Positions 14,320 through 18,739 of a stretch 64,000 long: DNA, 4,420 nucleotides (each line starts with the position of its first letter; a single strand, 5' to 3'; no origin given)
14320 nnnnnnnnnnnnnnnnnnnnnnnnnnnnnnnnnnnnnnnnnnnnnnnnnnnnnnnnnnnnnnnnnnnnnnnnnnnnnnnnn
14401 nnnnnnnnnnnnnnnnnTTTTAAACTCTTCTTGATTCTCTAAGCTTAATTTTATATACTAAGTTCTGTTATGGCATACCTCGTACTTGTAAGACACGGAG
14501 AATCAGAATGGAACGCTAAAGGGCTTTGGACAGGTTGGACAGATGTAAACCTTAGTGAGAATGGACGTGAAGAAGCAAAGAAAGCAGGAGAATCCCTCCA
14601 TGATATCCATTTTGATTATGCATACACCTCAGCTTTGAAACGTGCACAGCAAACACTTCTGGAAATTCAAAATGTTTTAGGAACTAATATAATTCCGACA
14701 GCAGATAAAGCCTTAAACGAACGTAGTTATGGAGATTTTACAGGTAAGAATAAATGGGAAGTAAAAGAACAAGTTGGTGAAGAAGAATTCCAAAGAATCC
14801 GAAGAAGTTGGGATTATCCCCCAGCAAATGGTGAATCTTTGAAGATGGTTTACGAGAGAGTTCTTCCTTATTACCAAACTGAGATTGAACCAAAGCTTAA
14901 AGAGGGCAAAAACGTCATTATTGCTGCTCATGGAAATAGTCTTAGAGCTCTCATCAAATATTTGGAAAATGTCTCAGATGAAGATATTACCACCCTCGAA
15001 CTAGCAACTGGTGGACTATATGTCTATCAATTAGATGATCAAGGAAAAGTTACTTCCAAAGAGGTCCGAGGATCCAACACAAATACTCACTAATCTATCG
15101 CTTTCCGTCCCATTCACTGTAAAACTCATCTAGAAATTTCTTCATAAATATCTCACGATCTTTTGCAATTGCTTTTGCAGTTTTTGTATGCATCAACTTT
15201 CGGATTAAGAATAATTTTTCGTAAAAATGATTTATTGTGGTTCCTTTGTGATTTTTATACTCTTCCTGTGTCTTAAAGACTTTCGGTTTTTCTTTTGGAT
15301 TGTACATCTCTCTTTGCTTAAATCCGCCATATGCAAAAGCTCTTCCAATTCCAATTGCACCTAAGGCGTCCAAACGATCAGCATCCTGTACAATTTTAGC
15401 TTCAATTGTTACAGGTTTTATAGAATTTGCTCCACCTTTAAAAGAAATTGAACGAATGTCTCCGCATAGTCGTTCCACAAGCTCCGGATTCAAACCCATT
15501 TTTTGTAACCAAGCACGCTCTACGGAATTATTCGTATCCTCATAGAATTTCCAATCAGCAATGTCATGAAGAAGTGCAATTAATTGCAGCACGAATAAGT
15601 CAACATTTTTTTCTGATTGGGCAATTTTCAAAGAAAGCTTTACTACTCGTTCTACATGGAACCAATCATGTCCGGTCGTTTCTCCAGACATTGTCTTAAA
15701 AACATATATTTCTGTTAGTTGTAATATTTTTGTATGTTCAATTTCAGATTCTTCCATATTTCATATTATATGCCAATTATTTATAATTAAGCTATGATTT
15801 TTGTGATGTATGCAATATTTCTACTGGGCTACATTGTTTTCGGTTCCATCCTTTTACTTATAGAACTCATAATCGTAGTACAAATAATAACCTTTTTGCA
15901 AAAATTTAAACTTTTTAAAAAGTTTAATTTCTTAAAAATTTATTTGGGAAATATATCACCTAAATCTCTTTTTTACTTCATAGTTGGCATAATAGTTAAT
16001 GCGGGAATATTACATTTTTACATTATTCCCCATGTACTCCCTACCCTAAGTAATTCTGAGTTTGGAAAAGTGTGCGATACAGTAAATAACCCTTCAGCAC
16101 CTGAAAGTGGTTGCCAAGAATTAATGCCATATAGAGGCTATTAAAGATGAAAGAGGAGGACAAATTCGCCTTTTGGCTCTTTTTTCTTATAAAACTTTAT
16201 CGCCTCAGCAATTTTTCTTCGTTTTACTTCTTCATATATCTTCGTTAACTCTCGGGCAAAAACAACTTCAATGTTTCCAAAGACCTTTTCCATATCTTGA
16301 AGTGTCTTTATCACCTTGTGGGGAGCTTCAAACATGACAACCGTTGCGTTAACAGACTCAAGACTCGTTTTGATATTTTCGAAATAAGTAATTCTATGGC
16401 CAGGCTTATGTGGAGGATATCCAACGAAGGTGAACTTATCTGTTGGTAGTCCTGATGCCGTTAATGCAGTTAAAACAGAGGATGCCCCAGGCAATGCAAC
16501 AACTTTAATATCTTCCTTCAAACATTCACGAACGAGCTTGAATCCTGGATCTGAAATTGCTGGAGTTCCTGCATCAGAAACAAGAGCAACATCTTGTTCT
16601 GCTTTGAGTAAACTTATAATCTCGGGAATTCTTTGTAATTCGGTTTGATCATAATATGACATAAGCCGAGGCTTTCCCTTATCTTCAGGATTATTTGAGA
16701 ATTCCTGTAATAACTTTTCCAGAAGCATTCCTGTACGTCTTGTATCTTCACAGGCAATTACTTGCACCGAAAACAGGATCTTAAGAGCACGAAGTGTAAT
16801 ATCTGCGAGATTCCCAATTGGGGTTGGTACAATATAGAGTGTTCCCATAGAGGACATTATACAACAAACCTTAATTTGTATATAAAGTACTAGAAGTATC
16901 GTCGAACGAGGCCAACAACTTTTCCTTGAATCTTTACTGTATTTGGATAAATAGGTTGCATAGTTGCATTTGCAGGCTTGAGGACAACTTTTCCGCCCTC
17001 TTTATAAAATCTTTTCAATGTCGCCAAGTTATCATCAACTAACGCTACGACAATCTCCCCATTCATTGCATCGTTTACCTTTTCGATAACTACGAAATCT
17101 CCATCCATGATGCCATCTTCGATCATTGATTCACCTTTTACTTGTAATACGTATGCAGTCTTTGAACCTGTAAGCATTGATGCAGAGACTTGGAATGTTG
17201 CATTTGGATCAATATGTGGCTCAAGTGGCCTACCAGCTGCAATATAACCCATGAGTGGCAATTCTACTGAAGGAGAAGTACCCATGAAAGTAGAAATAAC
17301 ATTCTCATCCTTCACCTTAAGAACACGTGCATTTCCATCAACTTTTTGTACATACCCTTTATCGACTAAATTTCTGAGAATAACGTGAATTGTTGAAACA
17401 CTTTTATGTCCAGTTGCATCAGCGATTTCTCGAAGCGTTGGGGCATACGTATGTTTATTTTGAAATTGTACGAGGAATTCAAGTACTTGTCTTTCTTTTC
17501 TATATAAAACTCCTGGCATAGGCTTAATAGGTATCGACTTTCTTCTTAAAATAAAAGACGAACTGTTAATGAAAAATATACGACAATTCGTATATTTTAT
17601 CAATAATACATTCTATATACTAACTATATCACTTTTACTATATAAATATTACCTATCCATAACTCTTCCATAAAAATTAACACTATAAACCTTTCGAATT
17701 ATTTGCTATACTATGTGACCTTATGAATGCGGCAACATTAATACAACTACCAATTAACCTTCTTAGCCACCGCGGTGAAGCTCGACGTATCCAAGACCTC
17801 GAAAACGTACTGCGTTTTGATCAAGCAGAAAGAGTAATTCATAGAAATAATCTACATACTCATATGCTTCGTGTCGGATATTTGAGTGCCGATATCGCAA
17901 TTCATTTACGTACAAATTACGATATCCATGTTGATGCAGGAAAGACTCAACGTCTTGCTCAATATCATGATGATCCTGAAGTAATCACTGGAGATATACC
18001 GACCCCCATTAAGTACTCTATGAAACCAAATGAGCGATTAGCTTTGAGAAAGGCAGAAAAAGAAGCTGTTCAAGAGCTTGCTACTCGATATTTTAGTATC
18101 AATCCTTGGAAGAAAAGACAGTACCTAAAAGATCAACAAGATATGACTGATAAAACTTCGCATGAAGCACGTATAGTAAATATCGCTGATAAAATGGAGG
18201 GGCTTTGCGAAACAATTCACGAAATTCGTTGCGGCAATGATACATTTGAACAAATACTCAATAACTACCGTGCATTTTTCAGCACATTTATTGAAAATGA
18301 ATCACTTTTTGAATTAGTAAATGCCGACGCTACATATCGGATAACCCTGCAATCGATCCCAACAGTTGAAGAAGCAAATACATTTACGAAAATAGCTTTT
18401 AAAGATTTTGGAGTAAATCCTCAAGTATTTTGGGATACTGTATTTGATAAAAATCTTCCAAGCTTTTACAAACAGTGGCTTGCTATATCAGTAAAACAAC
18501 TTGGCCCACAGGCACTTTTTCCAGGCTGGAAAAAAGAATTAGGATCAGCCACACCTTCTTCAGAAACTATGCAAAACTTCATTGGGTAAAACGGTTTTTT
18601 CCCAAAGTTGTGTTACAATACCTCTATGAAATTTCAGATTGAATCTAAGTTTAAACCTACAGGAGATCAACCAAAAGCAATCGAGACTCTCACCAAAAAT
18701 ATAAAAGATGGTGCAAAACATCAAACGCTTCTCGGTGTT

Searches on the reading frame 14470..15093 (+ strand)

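Call 12: search_protein_families(library=pfam, proteins=[window:14470-15093:+], max_evalue=0.001)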
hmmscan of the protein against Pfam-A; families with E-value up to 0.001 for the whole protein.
window:14470-15093:+ (207 aa): 2 families
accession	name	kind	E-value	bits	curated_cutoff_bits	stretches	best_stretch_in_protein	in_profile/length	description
PF00300.27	His_Phos_1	-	1e-46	159.5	21.7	1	4-194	1-187/194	Histidine phosphatase superfamily (branch 1)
PF04203.18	Sortase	-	0.00031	20.9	26.6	1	136-200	29-91/125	Sortase domain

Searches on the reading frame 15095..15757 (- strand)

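Call 12: search_protein_families(library=pfam, proteins=[window:15095-15757:-], max_evalue=0.001)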
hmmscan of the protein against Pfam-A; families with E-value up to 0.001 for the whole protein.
window:15095-15757:- (220 aa): 1 family
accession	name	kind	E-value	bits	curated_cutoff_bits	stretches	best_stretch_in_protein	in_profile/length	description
PF01966.28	HD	-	5.5e-09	36.8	22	1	34-131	4-115/116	HD domain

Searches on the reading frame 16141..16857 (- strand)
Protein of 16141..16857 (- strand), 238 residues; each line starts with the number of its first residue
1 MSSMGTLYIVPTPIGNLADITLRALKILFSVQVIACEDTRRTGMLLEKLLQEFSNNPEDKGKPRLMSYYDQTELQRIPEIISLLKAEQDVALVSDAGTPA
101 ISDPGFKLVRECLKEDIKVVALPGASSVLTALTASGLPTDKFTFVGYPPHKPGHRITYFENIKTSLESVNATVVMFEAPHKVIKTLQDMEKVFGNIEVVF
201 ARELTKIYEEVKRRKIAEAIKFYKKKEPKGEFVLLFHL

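Call 12: search_protein_families(library=pfam, proteins=[window:16141-16857:-], max_evalue=0.001)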
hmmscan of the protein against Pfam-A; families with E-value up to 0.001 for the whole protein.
window:16141-16857:- (238 aa): 1 family
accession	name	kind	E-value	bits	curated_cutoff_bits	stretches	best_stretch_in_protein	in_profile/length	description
PF00590.25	TP_methylase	-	7.6e-28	98.3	27.8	1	6-219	1-211/212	Tetrapyrrole (Corrin/Porphyrin) Methylases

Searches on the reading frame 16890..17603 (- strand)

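Call 12: search_protein_families(library=pfam, proteins=[window:16890-17603:-], max_evalue=0.001)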
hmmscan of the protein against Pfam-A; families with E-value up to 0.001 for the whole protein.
window:16890-17603:- (237 aa): 3 families
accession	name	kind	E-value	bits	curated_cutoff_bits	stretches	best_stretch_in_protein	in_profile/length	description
PF00717.28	Peptidase_S24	-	1.7e-28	99.1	23.3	1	116-230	1-116/116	Peptidase S24-like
PF01726.22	LexA_DNA_bind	-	3e-12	46.6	23.7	1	35-93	6-64/65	LexA DNA binding domain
PF12802.13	MarR_2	-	0.00042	20.9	27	1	39-88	9-53/61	MarR family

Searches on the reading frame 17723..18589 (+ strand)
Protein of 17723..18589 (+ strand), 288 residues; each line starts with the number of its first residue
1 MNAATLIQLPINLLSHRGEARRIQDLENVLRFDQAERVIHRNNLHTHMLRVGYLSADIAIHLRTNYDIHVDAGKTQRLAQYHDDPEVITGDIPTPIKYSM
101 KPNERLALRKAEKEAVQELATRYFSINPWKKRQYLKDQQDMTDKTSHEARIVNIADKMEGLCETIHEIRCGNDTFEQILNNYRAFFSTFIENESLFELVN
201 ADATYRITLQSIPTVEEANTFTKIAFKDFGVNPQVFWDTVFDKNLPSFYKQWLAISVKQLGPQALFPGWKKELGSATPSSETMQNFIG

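Call 12: search_protein_families(library=pfam, proteins=[window:17723-18589:+], max_evalue=0.001)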
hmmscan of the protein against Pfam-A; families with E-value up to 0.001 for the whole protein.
window:17723-18589:+ (288 aa): 3 families
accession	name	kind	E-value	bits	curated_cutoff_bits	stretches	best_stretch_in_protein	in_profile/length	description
PF12917.13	YfbR-like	-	7.1e-24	84.9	25.9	1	23-184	6-161/182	5'-deoxynucleotidase YfbR-like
PF13023.12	HD_3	-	1.3e-08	35.4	22.5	1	26-181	4-148/165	HD domain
PF01966.28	HD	-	6.3e-06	26.9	22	1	46-159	3-114/116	HD domain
